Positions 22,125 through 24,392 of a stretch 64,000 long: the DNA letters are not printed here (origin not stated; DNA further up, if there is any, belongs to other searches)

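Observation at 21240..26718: FLEET-like block: long NDH-2, polyprenyl synthase, ApbE, flavinylatable lipoprotein and DUF1312 protein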

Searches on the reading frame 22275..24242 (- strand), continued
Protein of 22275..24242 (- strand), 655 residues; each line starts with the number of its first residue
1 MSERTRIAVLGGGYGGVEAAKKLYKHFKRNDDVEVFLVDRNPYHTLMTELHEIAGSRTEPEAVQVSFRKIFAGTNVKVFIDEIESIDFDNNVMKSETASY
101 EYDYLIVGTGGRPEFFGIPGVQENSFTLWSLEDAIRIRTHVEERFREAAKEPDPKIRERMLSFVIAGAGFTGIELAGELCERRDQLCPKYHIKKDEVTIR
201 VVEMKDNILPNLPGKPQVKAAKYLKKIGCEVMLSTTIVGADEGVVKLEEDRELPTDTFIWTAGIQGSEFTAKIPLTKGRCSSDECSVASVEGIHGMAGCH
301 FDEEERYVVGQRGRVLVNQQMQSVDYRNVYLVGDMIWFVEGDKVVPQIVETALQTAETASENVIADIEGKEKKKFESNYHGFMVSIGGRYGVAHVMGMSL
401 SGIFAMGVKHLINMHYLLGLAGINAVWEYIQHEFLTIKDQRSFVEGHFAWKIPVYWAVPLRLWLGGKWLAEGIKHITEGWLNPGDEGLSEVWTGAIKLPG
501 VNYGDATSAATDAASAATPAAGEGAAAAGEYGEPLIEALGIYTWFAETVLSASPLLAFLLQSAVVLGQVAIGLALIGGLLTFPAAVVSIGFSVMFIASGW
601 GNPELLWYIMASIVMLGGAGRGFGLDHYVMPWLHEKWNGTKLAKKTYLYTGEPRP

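Call 53: find_related_loci(query=A1, collection=genome_contigs, flank=10000)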
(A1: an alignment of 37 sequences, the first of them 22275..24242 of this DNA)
Query A1 (655 aa) in genome_contigs; peptide patterns used: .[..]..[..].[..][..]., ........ (x = any residue, [..] = any of these).
566 stretches matched a pattern; 558 encode a relative of the query (tblastn E <= 1e-3); the best 80 are kept; 80 distinct loci.
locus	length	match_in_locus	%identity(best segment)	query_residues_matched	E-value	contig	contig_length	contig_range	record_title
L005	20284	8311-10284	94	1-655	0e+0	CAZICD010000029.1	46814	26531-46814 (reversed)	MAG TPA_asm: uncultured Spirochaetaceae bacterium isolate SRP332253_co1_186 genome assembly, contig: NODE_899_length_468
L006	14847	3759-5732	87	1-655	0e+0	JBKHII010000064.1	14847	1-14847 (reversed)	MAG: Spirochaetales bacterium isolate D1M13_7 NODE_1151_length_14847_cov_16.556382, whole genome shotgun sequence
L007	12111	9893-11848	79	1-655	0e+0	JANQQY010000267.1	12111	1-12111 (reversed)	MAG: Spirochaetales bacterium isolate IP29b_bin.41 k99_345753, whole genome shotgun sequence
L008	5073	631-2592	78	1-655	0e+0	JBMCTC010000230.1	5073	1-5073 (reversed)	MAG: Spirochaetota bacterium isolate D1M13_6 NODE_6304_length_5073_cov_3.926465, whole genome shotgun sequence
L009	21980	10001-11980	74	1-654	0e+0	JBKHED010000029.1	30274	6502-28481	MAG: Spirochaetaceae bacterium isolate D1M04_9 NODE_435_length_30274_cov_11.723220, whole genome shotgun sequence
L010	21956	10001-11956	76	1-655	0e+0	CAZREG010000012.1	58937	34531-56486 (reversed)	MAG TPA_asm: uncultured Spirochaetaceae bacterium isolate binchicken_co8_177 genome assembly, contig: NODE_392_length_58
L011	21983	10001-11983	73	1-654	0e+0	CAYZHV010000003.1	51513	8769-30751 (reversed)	MAG TPA_asm: uncultured Spirochaetaceae bacterium isolate SRP332253_co1_227 genome assembly, contig: NODE_721_length_515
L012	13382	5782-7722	71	1-655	0e+0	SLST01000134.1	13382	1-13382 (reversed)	MAG: Spirochaetales bacterium isolate CSSed165cm_69 CSSed16-5cm-15044, whole genome shotgun sequence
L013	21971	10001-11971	71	1-654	0e+0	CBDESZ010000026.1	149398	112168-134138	MAG: Alkalispirochaeta sp. isolate 52462b18-c26b-428b-be18-86563201c1c0 genome assembly, contig: contig_26, whole genome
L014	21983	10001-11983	69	4-653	0e+0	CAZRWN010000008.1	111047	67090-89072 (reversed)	MAG TPA_asm: uncultured Sediminispirochaeta sp. isolate SRP252850_co1_385 genome assembly, contig: NODE_129_length_11104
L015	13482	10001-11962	70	1-654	0e+0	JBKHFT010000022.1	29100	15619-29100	MAG: Alkalispirochaeta sp. isolate D1M05_7 NODE_814_length_29100_cov_5.590945, whole genome shotgun sequence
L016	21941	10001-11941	72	1-655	0e+0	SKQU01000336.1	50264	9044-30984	MAG: Spirochaetaceae bacterium isolate CSSed162cmA_456 CSSed16-2cmA-518, whole genome shotgun sequence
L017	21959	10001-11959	70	4-653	0e+0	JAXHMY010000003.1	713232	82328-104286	MAG: Spirochaetia bacterium isolate Salar_de_Ascotan_soil_MAG_ASO69 contig_9265_polypolish, whole genome shotgun sequenc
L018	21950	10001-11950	70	1-655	0e+0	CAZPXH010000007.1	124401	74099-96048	MAG TPA_asm: uncultured Spirochaetaceae bacterium isolate SRP141376_co3_104 genome assembly, contig: NODE_218_length_124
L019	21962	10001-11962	69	4-653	0e+0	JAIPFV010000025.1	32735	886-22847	MAG: Spirochaetia bacterium isolate Tobar18m-G11 Tobar18m-C356, whole genome shotgun sequence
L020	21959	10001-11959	69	4-653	0e+0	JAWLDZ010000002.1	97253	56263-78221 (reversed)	MAG: Spirochaetaceae bacterium isolate 20BLK6-1.bin.24 NODE_83_length_97253_cov_38.270807, whole genome shotgun sequence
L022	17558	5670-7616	69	1-654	0e+0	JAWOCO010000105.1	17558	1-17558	MAG: Alkalispirochaeta sp. isolate BLK5-1.bin.265 k191_1107627, whole genome shotgun sequence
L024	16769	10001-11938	68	1-654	0e+0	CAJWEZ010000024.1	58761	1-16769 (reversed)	MAG TPA_asm: uncultured Spirochaeta sp. isolate ERR599032_bin.133_MetaBAT_v2.12.1_MAG genome assembly, contig: NODE_474_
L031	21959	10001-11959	66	1-654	0e+0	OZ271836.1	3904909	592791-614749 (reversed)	MAG: Alkalispirochaeta sp. isolate 2b52b25b-b167-4c55-8f62-08d4b698aa70 genome assembly, chromosome: 1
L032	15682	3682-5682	68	1-654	0e+0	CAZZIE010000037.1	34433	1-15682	MAG TPA_asm: uncultured Spirochaetaceae bacterium isolate SRP332253_co1_106 genome assembly, contig: NODE_1683_length_34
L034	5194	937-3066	61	3-653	0e+0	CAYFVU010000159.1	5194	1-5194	MAG TPA_asm: uncultured Spirochaetaceae bacterium isolate ERP107533_co1_8 genome assembly, contig: NODE_21097_length_519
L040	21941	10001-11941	61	1-654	0e+0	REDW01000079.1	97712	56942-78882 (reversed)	MAG: Spirochaetaceae bacterium isolate GEM2.Bin48 NODE_90_length_97712_cov_11.1302, whole genome shotgun sequence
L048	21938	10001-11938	57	1-654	0e+0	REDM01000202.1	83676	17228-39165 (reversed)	MAG: Spirochaetaceae bacterium isolate GEM2.Bin30 NODE_149_length_83676_cov_64.4972, whole genome shotgun sequence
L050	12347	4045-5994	68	1-654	0e+0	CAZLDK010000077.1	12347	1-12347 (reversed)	MAG TPA_asm: uncultured Spirochaetaceae bacterium isolate SRP332253_co1_172 genome assembly, contig: NODE_8670_length_12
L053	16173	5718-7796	56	1-654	0e+0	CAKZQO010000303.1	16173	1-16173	MAG TPA_asm: uncultured Spirochaeta sp. isolate SRR5214706_bin.118_CONCOCT_v1.1_MAG genome assembly, contig: ERZ1744544.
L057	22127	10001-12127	55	1-653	0e+0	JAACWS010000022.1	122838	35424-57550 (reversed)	MAG: Spirochaetales bacterium isolate CG_2015-01t_49_51 CG_2015-01t_curated_scaffold_167, whole genome shotgun sequence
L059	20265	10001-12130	54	1-654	0e+0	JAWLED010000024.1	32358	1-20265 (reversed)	MAG: Spirochaetia bacterium isolate 20BLK6-1.bin.42 NODE_1117_length_32358_cov_20.786292, whole genome shotgun sequence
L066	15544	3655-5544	54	1-653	0e+0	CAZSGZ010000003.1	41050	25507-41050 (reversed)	MAG TPA_asm: uncultured Spirochaetales bacterium isolate SRP332253_co1_171 genome assembly, contig: NODE_1166_length_410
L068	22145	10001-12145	69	1-654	0e+0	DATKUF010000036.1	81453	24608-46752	MAG TPA_asm: Spirochaetia bacterium isolate SMAG_U14100 k141_1455712, whole genome shotgun sequence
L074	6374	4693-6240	62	1-519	0e+0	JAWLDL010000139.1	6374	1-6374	MAG: Spirochaetia bacterium isolate 20BLK6-1.bin.106 NODE_15071_length_6374_cov_5.014343, whole genome shotgun sequence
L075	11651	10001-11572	60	1-528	0e+0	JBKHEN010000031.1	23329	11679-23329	MAG: Spirochaetaceae bacterium isolate D1M05_16 NODE_1327_length_23329_cov_59.054825, whole genome shotgun sequence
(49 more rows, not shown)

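Call 57: search_protein_families(library=pfam, proteins=[L032:6841-7569:-, L057:7794-8687:+, L034:4192-5118:-, L031:6928-7683:+, L048:13400-13834:+, L014:5658-7604:+, L022:3577-4611:+, L015:8975-9874:+, L017:8924-9775:-, L020:6131-6703:-], max_evalue=0.01)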
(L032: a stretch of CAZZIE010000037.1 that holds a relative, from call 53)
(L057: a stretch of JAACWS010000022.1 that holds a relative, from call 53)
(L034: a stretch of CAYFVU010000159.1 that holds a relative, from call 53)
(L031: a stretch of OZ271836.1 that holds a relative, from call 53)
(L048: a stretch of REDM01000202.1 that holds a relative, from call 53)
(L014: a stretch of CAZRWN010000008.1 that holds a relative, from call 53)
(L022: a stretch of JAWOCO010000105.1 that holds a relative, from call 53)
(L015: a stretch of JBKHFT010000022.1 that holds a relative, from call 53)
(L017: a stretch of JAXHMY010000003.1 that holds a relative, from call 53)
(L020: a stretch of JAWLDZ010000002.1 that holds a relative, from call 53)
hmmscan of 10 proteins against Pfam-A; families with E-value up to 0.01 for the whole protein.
L032:6841-7569:- (242 aa): 2 families
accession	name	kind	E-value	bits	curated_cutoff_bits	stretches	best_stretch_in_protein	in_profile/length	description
PF05257.22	CHAP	-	8.7e-06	26.6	26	1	84-176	10-81/81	CHAP domain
PF00877.26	NLPC_P60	-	0.00068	20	23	1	75-187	6-92/105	NlpC/P60 family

L057:7794-8687:+ (297 aa): 1 family
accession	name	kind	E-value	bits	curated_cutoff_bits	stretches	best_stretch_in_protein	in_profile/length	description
PF02511.20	Thy1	-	3.5e-60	203.5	24.8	1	33-232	1-190/191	Thymidylate synthase complementing protein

L034:4192-5118:- (308 aa): 1 family
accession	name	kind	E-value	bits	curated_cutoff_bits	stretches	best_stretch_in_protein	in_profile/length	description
PF01040.23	UbiA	-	2.2e-31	109.5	34.2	1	36-281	9-244/250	UbiA prenyltransferase family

L031:6928-7683:+ (251 aa): 14 families
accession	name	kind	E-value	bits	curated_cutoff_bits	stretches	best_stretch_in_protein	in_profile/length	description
PF00005.33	ABC_tran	-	5.8e-32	111.6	25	1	22-176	1-137/137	ABC transporter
PF13304.12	AAA_21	-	2.4e-13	51.2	27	2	131-206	221-300/304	AAA domain, putative AbiEii toxin, Type IV TA system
PF02463.25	SMC_N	-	2e-09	37.6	40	1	18-212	9-205/220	RecF/RecN/SMC N terminal domain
PF13476.12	AAA_23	-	1.5e-05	26.1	27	1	19-53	7-40/201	AAA domain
PF13555.12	AAA_29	-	0.00025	21.2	27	1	22-49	12-39/61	P-loop containing region of AAA domain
PF03215.21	Rad17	-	0.0004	20.8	23.8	1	20-54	33-67/186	Rad17 P-loop domain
PF13401.12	AAA_22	-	0.00046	20.9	27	1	34-127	7-65/130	AAA domain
PF03193.22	RsgA_GTPase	-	0.00051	20.4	30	1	28-54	103-128/174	RsgA GTPase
PF13238.12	AAA_18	-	0.0021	19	29.4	0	37-75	3-44/128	AAA domain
PF13175.12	AAA_15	-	0.0022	18.1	32.1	1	19-56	11-47/374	AAA ATPase domain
PF24389.1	ORC-CDC6-like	-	0.0034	16.6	27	1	30-52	30-52/571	ORC-CDC6-like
PF20703.3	nSTAND1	-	0.004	17.3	27.1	1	12-51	13-52/379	Novel STAND NTPase 1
PF01637.24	ATPase_2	-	0.0084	16.4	33.2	0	32-54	20-42/225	ATPase domain predominantly from Archaea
PF09818.15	ABC_ATPase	-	0.0084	15.6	23.2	0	148-200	158-211/283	P-loop domain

L048:13400-13834:+ (144 aa): 0 families

L014:5658-7604:+ (648 aa): 2 families
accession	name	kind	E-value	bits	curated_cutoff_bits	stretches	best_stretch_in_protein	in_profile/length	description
PF00501.34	AMP-binding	-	2.4e-66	224.5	29.9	1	37-455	26-384/384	AMP-binding enzyme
PF23562.2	AMP-binding_C_3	-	0.00017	22.4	20.8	1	496-563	6-72/124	AMP-binding enzyme C-terminal domain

L022:3577-4611:+ (344 aa): 1 family
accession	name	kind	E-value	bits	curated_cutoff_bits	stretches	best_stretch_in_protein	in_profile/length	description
PF01699.29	Na_Ca_ex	-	6.4e-59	198.7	24.9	2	21-168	4-150/151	Sodium/calcium exchanger protein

L015:8975-9874:+ (299 aa): 2 families
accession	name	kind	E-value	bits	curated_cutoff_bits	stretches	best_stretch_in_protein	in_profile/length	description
PF01545.26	Cation_efflux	-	1.8e-45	155.6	26.6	1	8-205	2-196/198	Cation efflux family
PF16916.11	ZT_dimer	-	6.7e-22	77.7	26.7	1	211-288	1-77/78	Dimerisation domain of Zinc Transporter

L017:8924-9775:- (283 aa): 0 families

L020:6131-6703:- (190 aa): 2 families
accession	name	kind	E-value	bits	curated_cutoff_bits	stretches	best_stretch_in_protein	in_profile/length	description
PF00881.29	Nitroreductase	-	2.5e-19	70.5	23.5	1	11-151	5-166/167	Nitroreductase family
PF14512.11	TM1586_NiRdase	-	5.2e-08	33.2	27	1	95-174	76-154/215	Putative TM nitroreductase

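Call 58: search_protein_families(library=pfam, proteins=[L016:2936-4108:-, L040:14536-15363:-, L050:948-1280:+, L011:5515-6009:+, L074:1142-1786:+, L059:6525-7181:-, L040:5354-6007:+, L013:12612-13526:-, L059:5637-6413:+, L075:5497-6147:-], max_evalue=0.01)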
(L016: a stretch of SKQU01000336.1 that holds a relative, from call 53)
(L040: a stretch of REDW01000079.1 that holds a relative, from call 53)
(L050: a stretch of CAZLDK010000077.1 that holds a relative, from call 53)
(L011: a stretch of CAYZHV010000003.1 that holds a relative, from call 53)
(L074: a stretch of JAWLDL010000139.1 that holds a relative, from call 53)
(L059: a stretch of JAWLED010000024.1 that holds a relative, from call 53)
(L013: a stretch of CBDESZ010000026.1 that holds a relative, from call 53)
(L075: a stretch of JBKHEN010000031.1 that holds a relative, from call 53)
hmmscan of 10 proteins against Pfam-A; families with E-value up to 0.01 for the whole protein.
L016:2936-4108:- (390 aa): 1 family
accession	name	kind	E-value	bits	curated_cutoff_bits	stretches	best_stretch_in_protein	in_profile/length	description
PF01551.29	Peptidase_M23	-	6e-24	84.5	28.7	1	151-249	3-89/96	Peptidase family M23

L040:14536-15363:- (275 aa): 7 families
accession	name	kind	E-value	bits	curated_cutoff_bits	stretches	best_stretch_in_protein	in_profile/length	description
PF12697.13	Abhydrolase_6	-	1.3e-21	78.7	26.3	1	26-257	1-214/217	Alpha/beta hydrolase family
PF00561.26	Abhydrolase_1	-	1.5e-20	74.3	25.8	1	24-253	1-244/245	alpha/beta hydrolase fold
PF12146.15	Hydrolase_4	-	9.4e-20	71.4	27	1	21-247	2-232/239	Serine aminopeptidase, S33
PF00975.26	Thioesterase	-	0.0017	19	26.4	1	49-126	29-105/226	Thioesterase domain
PF20408.4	Abhydrolase_11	-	0.0025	18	27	0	70-157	58-138/193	Alpha/beta hydrolase domain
PF02230.22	Abhydrolase_2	-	0.0029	17.9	23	0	55-127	67-142/217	Phospholipase/Carboxylesterase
PF00756.26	Esterase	-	0.0041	17.4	22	0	77-120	100-145/251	Putative esterase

L050:948-1280:+ (110 aa): 1 family
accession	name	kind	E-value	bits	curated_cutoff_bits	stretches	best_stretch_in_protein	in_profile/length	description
PF03091.20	CutA1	-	7.7e-33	112.7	22.4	1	9-104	2-98/99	CutA1 divalent ion tolerance protein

L011:5515-6009:+ (164 aa): 1 family
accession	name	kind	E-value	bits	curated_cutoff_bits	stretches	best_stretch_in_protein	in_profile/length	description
PF01584.24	CheW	-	1.5e-36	125.5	23.5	1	11-151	1-137/138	CheW-like domain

L074:1142-1786:+ (214 aa): 3 families
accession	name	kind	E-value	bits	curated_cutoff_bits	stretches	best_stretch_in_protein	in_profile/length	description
PF00578.27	AhpC-TSA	-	2.1e-31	108.9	26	1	9-138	1-123/124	AhpC/TSA family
PF08534.16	Redoxin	-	8.7e-14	52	26.6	1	10-136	3-128/148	Redoxin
PF10417.14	1-cysPrx_C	-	1.3e-10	41.5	21.1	1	159-198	1-37/41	C-terminal domain of 1-Cys peroxiredoxin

L059:6525-7181:- (218 aa): 0 families

L040:5354-6007:+ (217 aa): 0 families

L013:12612-13526:- (304 aa): 0 families

L059:5637-6413:+ (258 aa): 3 families
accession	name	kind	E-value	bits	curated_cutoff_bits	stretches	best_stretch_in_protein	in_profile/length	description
PF13519.12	VWA_2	-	3.3e-14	53.9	27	1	89-195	1-106/107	von Willebrand factor type A domain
PF00092.34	VWA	-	7.9e-11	42.9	23.8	1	89-245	2-152/174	von Willebrand factor type A domain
PF13768.12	VWA_3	-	1.1e-06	29.2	27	1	89-252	3-154/155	von Willebrand factor type A domain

L075:5497-6147:- (216 aa): 0 families

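Call 71: search_protein_families(library=pfam, proteins=[L053:3104-4390:+, L066:1278-1961:+, L066:1919-2578:+, L018:6718-7950:+, L018:7815-8747:+], max_evalue=0.1)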
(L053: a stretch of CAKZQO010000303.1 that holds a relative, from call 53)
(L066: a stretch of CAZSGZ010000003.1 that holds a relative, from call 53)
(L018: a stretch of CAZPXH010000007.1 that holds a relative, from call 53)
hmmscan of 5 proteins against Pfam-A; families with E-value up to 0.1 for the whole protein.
L053:3104-4390:+ (428 aa): 1 family
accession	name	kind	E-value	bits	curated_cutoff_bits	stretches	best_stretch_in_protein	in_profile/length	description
PF07456.16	Hpre_diP_synt_I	-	1.3e-32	113.3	30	1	41-181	3-144/147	Heptaprenyl diphosphate synthase component I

L066:1278-1961:+ (227 aa): 1 family
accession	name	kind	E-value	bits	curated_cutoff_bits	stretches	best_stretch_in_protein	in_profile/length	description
PF07456.16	Hpre_diP_synt_I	-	2.1e-36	125.6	30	1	64-208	1-146/147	Heptaprenyl diphosphate synthase component I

L066:1919-2578:+ (219 aa): 0 families

L018:6718-7950:+ (411 aa): 4 families
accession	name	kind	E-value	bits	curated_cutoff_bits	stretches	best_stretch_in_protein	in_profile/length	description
PF05834.18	Lycopene_cycl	-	1e-57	196.4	23.4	1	18-387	1-377/380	Lycopene cyclase protein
PF01266.30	DAO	-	0.00012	22.1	27.9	1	18-51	1-32/353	FAD dependent oxidoreductase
PF13454.12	NAD_binding_9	-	0.00068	20.1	21.8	0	20-54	1-36/155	FAD-NAD(P)-binding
PF01946.23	Thi4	-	0.092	12.4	26.2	0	17-48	18-48/235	Thi4 family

L018:7815-8747:+ (311 aa): 1 family
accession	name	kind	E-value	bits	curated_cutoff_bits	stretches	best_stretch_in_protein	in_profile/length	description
PF04240.17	Caroten_synth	-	4.2e-33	115.5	25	1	101-294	6-206/209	Carotenoid biosynthesis protein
